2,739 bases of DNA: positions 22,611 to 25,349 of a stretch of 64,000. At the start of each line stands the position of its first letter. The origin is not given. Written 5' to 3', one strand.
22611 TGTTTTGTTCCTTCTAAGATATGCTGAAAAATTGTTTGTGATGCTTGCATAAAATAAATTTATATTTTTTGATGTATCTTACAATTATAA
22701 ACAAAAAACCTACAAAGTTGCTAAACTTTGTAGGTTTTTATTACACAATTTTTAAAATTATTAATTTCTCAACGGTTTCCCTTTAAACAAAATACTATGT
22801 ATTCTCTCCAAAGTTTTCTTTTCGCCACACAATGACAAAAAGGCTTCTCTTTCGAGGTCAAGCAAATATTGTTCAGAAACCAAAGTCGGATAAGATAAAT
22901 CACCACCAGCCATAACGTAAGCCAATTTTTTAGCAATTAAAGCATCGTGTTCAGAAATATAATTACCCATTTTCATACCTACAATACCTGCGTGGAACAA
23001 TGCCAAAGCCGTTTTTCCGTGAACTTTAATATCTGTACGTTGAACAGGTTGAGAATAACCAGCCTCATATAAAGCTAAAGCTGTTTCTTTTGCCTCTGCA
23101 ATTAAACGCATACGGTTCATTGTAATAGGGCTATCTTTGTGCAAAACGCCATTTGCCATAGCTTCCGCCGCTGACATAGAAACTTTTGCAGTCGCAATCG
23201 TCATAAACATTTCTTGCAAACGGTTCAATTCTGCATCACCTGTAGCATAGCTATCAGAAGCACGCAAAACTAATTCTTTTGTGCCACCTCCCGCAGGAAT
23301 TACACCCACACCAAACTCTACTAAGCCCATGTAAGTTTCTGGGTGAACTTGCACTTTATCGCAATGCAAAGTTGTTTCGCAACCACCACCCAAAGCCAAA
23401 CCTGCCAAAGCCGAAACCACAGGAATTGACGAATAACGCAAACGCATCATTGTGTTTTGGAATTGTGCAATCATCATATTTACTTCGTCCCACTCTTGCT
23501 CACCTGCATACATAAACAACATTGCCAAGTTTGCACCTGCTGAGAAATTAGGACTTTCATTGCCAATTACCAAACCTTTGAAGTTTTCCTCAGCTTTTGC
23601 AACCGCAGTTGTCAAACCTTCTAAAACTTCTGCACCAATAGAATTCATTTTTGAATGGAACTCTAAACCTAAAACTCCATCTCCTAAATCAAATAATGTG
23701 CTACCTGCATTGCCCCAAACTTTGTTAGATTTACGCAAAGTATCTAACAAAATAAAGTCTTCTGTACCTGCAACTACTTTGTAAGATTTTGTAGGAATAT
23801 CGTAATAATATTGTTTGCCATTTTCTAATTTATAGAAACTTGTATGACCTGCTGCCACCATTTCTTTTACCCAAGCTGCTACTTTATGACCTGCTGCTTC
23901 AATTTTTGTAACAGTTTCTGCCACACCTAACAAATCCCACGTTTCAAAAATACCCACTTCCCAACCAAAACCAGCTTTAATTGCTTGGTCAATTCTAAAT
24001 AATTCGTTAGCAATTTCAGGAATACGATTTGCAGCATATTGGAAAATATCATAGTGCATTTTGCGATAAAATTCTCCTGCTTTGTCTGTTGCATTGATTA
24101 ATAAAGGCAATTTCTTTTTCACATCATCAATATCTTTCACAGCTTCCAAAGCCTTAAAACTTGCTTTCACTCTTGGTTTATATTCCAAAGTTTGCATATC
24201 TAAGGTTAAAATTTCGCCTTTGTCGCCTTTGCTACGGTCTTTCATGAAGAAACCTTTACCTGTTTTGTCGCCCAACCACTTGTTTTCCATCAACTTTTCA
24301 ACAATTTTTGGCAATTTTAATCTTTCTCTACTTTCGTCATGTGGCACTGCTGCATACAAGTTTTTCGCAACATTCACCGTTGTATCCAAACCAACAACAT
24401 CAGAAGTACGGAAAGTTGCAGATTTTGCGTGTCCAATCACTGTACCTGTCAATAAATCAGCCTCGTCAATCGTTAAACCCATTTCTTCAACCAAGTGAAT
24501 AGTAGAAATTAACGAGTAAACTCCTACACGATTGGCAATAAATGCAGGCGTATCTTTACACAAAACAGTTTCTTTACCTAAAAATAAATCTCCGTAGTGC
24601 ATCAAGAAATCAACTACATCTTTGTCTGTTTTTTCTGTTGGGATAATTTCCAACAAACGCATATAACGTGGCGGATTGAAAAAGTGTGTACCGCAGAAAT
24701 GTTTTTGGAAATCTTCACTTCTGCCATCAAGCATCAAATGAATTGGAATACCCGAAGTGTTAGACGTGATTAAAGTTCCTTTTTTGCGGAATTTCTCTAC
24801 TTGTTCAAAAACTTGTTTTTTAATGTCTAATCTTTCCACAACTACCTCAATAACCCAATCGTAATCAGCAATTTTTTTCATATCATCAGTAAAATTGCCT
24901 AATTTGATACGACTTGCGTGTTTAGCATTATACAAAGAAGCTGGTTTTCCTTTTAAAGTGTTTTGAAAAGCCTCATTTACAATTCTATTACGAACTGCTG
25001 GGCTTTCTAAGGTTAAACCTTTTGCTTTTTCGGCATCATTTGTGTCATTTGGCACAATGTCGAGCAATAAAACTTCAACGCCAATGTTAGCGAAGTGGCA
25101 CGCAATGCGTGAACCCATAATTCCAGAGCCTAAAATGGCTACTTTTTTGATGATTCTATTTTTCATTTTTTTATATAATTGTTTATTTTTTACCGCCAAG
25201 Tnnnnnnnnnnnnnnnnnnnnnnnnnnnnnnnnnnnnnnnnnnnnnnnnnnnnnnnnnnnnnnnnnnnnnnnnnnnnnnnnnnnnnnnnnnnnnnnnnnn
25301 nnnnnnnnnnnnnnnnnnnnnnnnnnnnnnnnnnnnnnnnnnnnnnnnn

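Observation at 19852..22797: Three att-like direct repeats of a gene 3' end delimit two stacked integrase-less cassettes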

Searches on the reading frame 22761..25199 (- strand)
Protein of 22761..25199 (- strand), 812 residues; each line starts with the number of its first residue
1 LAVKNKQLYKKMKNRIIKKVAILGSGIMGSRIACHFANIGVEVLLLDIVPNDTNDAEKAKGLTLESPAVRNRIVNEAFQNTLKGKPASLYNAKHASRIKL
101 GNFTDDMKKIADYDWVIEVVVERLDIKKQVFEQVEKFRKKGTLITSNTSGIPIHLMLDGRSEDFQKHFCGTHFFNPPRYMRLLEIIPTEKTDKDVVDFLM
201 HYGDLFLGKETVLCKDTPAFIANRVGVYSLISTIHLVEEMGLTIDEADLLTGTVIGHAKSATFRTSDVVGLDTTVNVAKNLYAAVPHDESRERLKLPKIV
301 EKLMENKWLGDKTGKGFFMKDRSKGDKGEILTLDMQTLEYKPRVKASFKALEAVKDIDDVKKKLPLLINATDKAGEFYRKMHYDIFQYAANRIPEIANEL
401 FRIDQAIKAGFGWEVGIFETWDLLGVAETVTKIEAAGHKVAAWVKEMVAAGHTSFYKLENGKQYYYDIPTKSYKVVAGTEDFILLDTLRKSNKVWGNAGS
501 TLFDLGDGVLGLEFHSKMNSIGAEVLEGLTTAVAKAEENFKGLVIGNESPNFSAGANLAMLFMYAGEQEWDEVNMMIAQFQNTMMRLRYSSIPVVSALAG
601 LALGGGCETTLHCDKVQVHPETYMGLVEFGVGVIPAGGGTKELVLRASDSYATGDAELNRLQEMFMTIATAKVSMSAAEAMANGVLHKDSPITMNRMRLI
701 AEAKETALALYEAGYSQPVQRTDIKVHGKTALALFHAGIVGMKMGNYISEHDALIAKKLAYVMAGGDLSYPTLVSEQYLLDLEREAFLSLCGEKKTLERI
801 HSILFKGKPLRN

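Call 5: search_protein_families(library=pfam, proteins=[window:22761-25199:-], max_evalue=0.01)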
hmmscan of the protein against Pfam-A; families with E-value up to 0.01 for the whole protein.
window:22761-25199:- (812 aa): 8 families
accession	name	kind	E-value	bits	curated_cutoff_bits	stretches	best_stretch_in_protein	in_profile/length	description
PF02737.24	3HCDH_N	-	1.8e-43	149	22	1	19-217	1-180/180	3-hydroxyacyl-CoA dehydrogenase, NAD binding domain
PF00725.27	3HCDH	-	1.2e-17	64.6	22.1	2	220-318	2-95/97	3-hydroxyacyl-CoA dehydrogenase, C-terminal domain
PF00378.25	ECH_1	-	2.8e-16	60.1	27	1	510-652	7-149/251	Enoyl-CoA hydratase/isomerase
PF16113.10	ECH_2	-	3.6e-08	33.7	27.2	1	509-690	3-189/335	Enoyl-CoA hydratase/isomerase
PF02558.23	ApbA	-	0.00026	21.1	22.2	1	20-90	1-62/150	Ketopantoate reductase PanE/ApbA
PF03446.21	NAD_binding_2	-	0.001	19.5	21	1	19-68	1-50/161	NAD binding domain of 6-phosphogluconate dehydrogenase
PF07992.20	Pyr_redox_2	-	0.0013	18.7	26.1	1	10-50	138-175/291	Pyridine nucleotide-disulphide oxidoreductase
PF00070.33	Pyr_redox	-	0.0056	17.6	22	0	19-47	1-29/82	Pyridine nucleotide-disulphide oxidoreductase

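Call 9: find_related_loci(query=window:22761-25199:-, collection=genome_contigs, flank=10000)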
Query window:22761-25199:- (812 aa) in genome_contigs; peptide patterns used: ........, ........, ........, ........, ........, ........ (x = any residue, [..] = any of these).
600 stretches matched a pattern (row limit reached: there are more); 579 encode a relative of the query (tblastn E <= 1e-3); the best 80 are kept; 80 distinct loci.
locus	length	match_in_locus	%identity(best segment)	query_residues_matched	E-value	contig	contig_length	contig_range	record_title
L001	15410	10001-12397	69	14-812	0e+0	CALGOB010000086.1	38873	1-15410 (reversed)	MAG: uncultured Cyclobacteriaceae bacterium isolate L4_Bin_METABAT__73_1 genome assembly, contig: c_000000205286, whole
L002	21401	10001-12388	69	11-812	0e+0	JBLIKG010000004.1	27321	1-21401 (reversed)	MAG: Roseivirga sp. isolate 3300054695_141 Ga0535665_0001588, whole genome shotgun sequence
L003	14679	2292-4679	68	11-812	0e+0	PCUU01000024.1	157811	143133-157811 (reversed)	MAG: Cytophagales bacterium CG12_big_fil_rev_8_21_14_0_65_40_12 CG12_8_21_14_0.65_scaffold_16_c, whole genome shotgun se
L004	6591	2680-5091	68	11-812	0e+0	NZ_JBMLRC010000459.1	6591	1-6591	MAG: Emticicia sp. isolate LE_372940 NODE_18701_length_6591_cov_28.104804, whole genome shotgun sequence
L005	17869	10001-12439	67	1-812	0e+0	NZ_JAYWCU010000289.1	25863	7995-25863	MAG: Emticicia sp. isolate GL94_UP_metabinner_3 GL94_UP_metabinner_3_288, whole genome shotgun sequence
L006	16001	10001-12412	67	11-812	0e+0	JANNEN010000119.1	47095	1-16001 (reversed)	MAG: Emticicia sp. isolate OTE_75_metabat_385 OTE_75_k141_202943, whole genome shotgun sequence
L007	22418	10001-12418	67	9-812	0e+0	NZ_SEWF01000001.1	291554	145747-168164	Emticicia agri strain 17J42-9 scf7180000000788, whole genome shotgun sequence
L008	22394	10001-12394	67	9-812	0e+0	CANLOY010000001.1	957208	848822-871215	uncultured Roseivirga sp. isolate 727-3Z.fasta genome assembly, contig: NODE_1, whole genome shotgun sequence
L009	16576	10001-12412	66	9-812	0e+0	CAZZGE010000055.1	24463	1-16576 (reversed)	MAG TPA_asm: uncultured Porifericola sp. isolate binchicken_co8_359 genome assembly, contig: NODE_3023_length_24463_cov_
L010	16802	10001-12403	66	12-812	0e+0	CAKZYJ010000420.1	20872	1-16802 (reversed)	MAG TPA_asm: uncultured Flammeovirgaceae bacterium isolate SRR3401487_bin.61_CONCOCT_v1.1_MAG genome assembly, contig: E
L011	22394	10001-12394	66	9-812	0e+0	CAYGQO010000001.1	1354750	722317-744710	MAG TPA_asm: uncultured Roseivirgaceae bacterium isolate ERP117304_co3_176 genome assembly, contig: NODE_1_length_135475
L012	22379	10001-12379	66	14-812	0e+0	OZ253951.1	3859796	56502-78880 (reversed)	MAG: Roseivirga sp. isolate f0215e9d-8eee-4bf0-a4af-acfab9812d89 genome assembly, chromosome: 1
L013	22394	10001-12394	66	9-812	0e+0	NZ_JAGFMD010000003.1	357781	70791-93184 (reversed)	Roseivirga sp. E12 scaffold_3_length=357782, whole genome shotgun sequence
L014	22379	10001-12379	66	14-812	0e+0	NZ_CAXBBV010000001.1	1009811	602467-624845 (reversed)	MAG: uncultured Roseivirga sp. isolate ERR2762132_concoct_125 ERZ3422167.6, whole genome shotgun sequence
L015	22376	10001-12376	66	15-812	0e+0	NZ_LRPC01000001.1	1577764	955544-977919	Roseivirga spongicola strain UST030701-084 contig_1, whole genome shotgun sequence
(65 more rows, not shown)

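Call 15: find_encoding_contigs(protein=window:22761-25166:-, flank=10000, max_places=10)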
Protein window:22761-25166:- (801 aa): no gene with exactly this product is on record in the collection.

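Call 20: find_homologous_proteins(query=window:22761-25166:-, max_evalue=1e-100)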
Query window:22761-25166:- (801 aa): 8000 proteins with E <= 1e-100 among 8000 candidates; the best 120 are listed.
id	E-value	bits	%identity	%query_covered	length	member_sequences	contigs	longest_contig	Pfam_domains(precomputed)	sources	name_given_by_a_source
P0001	0.0e+0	1765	98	100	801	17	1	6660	PF00378.26,PF00725.28,PF16113.11,PF02737.25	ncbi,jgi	jgi:3-hydroxyacyl-CoA dehydrogenase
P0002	0.0e+0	1631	90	100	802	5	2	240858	PF00378.26,PF00725.28,PF16113.11,PF02737.25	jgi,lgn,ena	-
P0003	0.0e+0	1342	74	100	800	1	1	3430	PF00378.26,PF00725.28,PF16113.11,PF02737.25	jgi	jgi:3-hydroxyacyl-CoA dehydrogenase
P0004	0.0e+0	1329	72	100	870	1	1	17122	PF00378.26,PF00725.28,PF16113.11,PF02737.25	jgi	jgi:3-hydroxyacyl-CoA dehydrogenase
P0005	0.0e+0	1325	73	100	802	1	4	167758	PF00378.26,PF00725.28,PF02737.25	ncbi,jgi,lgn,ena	jgi:3-hydroxyacyl-CoA dehydrogenase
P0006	0.0e+0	1324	73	100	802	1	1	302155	PF00378.26,PF00725.28,PF02737.25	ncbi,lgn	ncbi:MAG: 3-hydroxyacyl-CoA dehydrogenase/enoyl-CoA hydratase family protein [Thermoflexibacter sp.]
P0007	0.0e+0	1323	72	100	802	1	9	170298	PF00378.26,PF00725.28,PF02737.25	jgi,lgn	jgi:3-hydroxyacyl-CoA dehydrogenase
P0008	0.0e+0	1321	72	100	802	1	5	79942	PF00378.26,PF00725.28,PF02737.25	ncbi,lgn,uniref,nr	ncbi:3-hydroxyacyl-CoA dehydrogenase/enoyl-CoA hydratase family protein [Thermoflexibacter ruber]|un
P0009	0.0e+0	1321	72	100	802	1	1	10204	PF00378.26,PF00725.28,PF02737.25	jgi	jgi:3-hydroxyacyl-CoA dehydrogenase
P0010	0.0e+0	1319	72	100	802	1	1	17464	PF00378.26,PF00725.28,PF02737.25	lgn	-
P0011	0.0e+0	1318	71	100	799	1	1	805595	PF00378.26,PF00725.28,PF16113.11,PF02737.25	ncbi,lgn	ncbi:MAG: 3-hydroxyacyl-CoA dehydrogenase NAD-binding domain-containing protein [Cyclobacteriaceae b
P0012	0.0e+0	1318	72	100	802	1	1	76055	PF00378.26,PF00725.28,PF02737.25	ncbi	-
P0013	0.0e+0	1315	72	100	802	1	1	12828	PF00378.26,PF00725.28,PF02737.25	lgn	-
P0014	0.0e+0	1313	72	100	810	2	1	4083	PF00378.26,PF00725.28,PF16113.11,PF02737.25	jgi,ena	-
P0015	0.0e+0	1307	72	100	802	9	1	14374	PF00378.26,PF00725.28,PF16113.11,PF02737.25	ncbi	-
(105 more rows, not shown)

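Call 21: find_encoding_contigs(protein=P0002, flank=10000, max_places=10)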
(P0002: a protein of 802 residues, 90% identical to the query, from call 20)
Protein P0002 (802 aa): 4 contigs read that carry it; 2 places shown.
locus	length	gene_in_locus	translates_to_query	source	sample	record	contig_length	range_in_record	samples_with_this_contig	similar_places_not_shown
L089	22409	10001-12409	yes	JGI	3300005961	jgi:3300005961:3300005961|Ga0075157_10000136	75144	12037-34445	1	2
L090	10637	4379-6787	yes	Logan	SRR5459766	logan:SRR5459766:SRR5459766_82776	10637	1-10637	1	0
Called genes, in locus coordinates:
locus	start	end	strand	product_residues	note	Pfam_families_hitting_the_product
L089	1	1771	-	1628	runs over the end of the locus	PF13809:Tubulin_2 (faint)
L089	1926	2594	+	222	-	-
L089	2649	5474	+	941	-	PF00005:ABC_tran (faint), PF02463:SMC_N (faint), PF03193:RsgA_GTPase (faint), PF13555:AAA_29 (faint), PF20703:nSTAND1 (faint), PF17760:UvrA_inter, PF00684:DnaJ_CXXCXGXG (faint), PF17755:UvrA_DNA-bind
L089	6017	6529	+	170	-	PF01844:HNH, PF13395:HNH_4 (weak), PF14279:HNH_5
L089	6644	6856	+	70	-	-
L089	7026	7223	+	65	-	-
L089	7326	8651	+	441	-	PF02129:Peptidase_S15, PF07859:Abhydrolase_3 (faint), PF12146:Hydrolase_4 (faint), PF00326:Peptidase_S9 (weak)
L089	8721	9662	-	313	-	PF02129:Peptidase_S15 (faint), PF05448:AXE1 (faint), PF01738:DLH (weak), PF00561:Abhydrolase_1 (weak), PF12146:Hydrolase_4, PF12697:Abhydrolase_6, PF00326:Peptidase_S9, PF12146:Hydrolase_4 (weak)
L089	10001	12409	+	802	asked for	PF02737:3HCDH_N, PF00725:3HCDH, PF00378:ECH_1, PF16113:ECH_2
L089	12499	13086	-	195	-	PF11536:DUF3226 (weak)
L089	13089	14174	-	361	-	PF02463:SMC_N (faint), PF13175:AAA_15, PF13304:AAA_21, PF13175:AAA_15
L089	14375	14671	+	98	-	-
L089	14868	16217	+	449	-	PF21377:MurD_N, PF21799:MurD-like_N, PF08245:Mur_ligase_M, PF02875:Mur_ligase_C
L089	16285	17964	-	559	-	PF13431:TPR_17 (faint), PF25062:ARM_TT21_N (faint), PF00515:TPR_1 (weak), PF07719:TPR_2 (faint), PF13174:TPR_6 (faint), PF13371:TPR_9 (weak), PF13414:TPR_11 (weak), PF13432:TPR_16 (weak), +2 more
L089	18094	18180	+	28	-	-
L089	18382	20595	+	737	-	PF04851:ResIII (weak), PF00270:DEAD, PF00271:Helicase_C, PF16124:RecQ_Zn_bind, PF09382:RQC, PF00570:HRDC, PF14493:HTH_40 (weak), PF21220:RecQ-1-like_HTH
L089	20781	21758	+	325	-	-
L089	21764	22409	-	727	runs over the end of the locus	PF07696:7TMR-DISMED2, PF07695:7TMR-DISM_7TM, PF07228:SpoIIE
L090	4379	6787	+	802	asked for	PF02737:3HCDH_N, PF00725:3HCDH, PF00378:ECH_1, PF16113:ECH_2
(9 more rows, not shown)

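Call 22: find_encoding_contigs(protein=P0001, flank=10000, max_places=10)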
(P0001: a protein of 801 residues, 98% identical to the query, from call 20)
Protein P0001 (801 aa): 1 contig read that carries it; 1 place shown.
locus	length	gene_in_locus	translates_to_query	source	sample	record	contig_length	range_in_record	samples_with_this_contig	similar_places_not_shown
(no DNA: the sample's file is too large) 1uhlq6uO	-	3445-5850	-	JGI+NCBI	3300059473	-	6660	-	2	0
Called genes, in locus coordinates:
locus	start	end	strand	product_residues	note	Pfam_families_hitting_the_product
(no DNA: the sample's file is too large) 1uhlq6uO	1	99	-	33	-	?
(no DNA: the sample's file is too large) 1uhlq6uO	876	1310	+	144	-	PF13279:4HBT_2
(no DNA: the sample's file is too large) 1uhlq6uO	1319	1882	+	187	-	-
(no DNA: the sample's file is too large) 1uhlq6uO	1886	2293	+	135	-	-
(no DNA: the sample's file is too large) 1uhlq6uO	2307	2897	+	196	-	-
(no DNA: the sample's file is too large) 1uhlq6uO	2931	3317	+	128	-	PF13366:PDDEXK_3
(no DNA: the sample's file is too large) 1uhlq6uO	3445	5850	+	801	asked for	PF02737:3HCDH_N, PF00725:3HCDH, PF00378:ECH_1, PF16113:ECH_2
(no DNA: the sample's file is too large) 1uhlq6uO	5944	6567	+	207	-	-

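Call 25: list_cluster_members(proteins=[P0001, P0002])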
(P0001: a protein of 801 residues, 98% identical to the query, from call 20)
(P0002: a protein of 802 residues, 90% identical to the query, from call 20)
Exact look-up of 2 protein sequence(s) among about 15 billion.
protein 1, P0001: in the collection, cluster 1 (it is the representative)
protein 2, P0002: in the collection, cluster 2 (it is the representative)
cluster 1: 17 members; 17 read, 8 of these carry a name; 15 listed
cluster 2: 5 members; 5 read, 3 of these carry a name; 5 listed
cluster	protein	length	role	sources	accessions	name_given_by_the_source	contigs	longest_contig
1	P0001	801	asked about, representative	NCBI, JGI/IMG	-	3-hydroxyacyl-CoA dehydrogenase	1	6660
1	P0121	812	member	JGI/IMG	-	3-hydroxyacyl-CoA dehydrogenase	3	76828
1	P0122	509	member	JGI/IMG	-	3-hydroxyacyl-CoA dehydrogenase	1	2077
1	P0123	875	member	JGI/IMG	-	3-hydroxyacyl-CoA dehydrogenase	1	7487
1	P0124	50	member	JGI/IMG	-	3-hydroxyacyl-CoA dehydrogenase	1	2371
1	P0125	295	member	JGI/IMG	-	3-hydroxyacyl-CoA dehydrogenase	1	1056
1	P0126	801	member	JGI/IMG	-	3-hydroxyacyl-CoA dehydrogenase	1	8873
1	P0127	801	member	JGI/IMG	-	3-hydroxyacyl-CoA dehydrogenase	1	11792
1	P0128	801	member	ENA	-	-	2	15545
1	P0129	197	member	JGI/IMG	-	-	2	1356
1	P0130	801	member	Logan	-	-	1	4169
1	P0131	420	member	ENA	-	-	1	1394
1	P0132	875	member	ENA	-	-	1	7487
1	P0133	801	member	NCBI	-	-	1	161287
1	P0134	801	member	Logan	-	-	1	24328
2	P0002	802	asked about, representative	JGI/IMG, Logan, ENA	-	-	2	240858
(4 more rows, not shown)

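Call 27: find_encoding_contigs(protein=P0134, flank=10000, max_places=6)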
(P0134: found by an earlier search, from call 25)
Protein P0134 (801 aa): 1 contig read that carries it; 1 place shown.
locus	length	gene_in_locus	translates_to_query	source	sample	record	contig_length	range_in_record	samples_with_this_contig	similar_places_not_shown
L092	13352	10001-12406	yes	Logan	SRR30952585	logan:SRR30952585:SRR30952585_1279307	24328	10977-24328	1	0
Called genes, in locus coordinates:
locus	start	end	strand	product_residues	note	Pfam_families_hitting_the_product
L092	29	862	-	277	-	PF12412:DUF3667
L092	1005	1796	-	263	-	PF10138:vWA-TerF-like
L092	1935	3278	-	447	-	PF07696:7TMR-DISMED2, PF07695:7TMR-DISM_7TM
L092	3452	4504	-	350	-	PF05721:PhyH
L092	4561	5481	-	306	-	PF00892:EamA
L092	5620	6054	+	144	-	PF13279:4HBT_2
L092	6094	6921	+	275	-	PF05050:Methyltransf_21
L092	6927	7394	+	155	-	-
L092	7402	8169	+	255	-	-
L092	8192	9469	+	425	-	-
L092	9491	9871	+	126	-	PF13366:PDDEXK_3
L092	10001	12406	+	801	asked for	PF02737:3HCDH_N, PF00725:3HCDH, PF00378:ECH_1, PF16113:ECH_2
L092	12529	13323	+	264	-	-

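Call 28: find_encoding_contigs(protein=P0128, flank=10000, max_places=6)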
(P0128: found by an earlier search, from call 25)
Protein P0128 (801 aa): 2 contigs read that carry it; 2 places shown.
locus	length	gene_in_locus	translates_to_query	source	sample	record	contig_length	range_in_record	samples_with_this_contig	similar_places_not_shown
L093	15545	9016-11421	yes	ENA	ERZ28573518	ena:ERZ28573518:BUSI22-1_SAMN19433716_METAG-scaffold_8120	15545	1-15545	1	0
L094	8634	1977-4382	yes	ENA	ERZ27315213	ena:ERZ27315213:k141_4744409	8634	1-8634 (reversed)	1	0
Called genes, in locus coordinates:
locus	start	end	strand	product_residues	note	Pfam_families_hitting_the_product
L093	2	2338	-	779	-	?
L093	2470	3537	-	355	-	PF11751:PorP_SprF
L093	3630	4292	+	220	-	PF01569:PAP2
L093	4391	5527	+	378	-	PF10502:Peptidase_S26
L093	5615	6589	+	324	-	PF04055:Radical_SAM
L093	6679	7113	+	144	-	PF13279:4HBT_2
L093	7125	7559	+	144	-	PF01724:DUF29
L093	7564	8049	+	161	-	PF19762:DUF6249 (weak)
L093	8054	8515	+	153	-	-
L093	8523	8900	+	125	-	PF13366:PDDEXK_3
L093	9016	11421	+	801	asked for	PF02737:3HCDH_N, PF00725:3HCDH, PF00378:ECH_1, PF16113:ECH_2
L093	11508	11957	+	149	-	-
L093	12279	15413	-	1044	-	PF02012:BNR (faint), PF15902:Sortilin-Vps10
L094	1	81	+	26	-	?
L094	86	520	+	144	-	PF01724:DUF29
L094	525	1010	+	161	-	PF19762:DUF6249 (weak)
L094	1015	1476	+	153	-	-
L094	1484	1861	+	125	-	PF13366:PDDEXK_3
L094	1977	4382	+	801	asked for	PF02737:3HCDH_N, PF00725:3HCDH, PF00378:ECH_1, PF16113:ECH_2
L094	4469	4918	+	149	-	-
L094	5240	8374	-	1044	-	PF02012:BNR (faint), PF15902:Sortilin-Vps10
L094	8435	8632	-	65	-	?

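Call 33: find_encoding_contigs(protein=P0133, flank=10000, max_places=4)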
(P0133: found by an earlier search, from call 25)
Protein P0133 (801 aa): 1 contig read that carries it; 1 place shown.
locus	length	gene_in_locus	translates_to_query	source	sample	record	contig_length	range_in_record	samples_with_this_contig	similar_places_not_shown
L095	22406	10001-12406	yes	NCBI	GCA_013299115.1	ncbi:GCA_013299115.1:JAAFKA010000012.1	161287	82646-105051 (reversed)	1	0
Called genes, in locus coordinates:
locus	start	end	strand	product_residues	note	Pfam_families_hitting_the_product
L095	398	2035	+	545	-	-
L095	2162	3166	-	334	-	PF00483:NTP_transferase, PF25247:LbH_GLGC (faint), PF25084:LbH_EIF2B (weak), PF25087:GMPPB_C (weak)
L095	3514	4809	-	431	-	PF08433:KTI12, PF13671:AAA_33, PF00149:Metallophos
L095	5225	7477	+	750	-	PF07696:7TMR-DISMED2, PF07695:7TMR-DISM_7TM, PF22251:PFF1_TM (weak), PF07228:SpoIIE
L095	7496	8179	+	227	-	PF01746:tRNA_m1G_MT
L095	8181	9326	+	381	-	PF00501:AMP-binding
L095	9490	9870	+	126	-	PF13366:PDDEXK_3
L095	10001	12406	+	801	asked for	PF02737:3HCDH_N, PF00725:3HCDH, PF00378:ECH_1, PF16113:ECH_2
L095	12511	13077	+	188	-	-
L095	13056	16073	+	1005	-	PF01656:CbiA (weak), PF13614:AAA_31 (weak)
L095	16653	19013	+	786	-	PF06452:CBM9_1 (weak), PF19313:DUF5916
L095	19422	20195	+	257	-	PF05593:RHS_repeat (faint)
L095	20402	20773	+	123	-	PF05685:Uma2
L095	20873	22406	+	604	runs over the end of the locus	PF02518:HATPase_c (weak), PF13589:HATPase_c_3, PF00183:HSP90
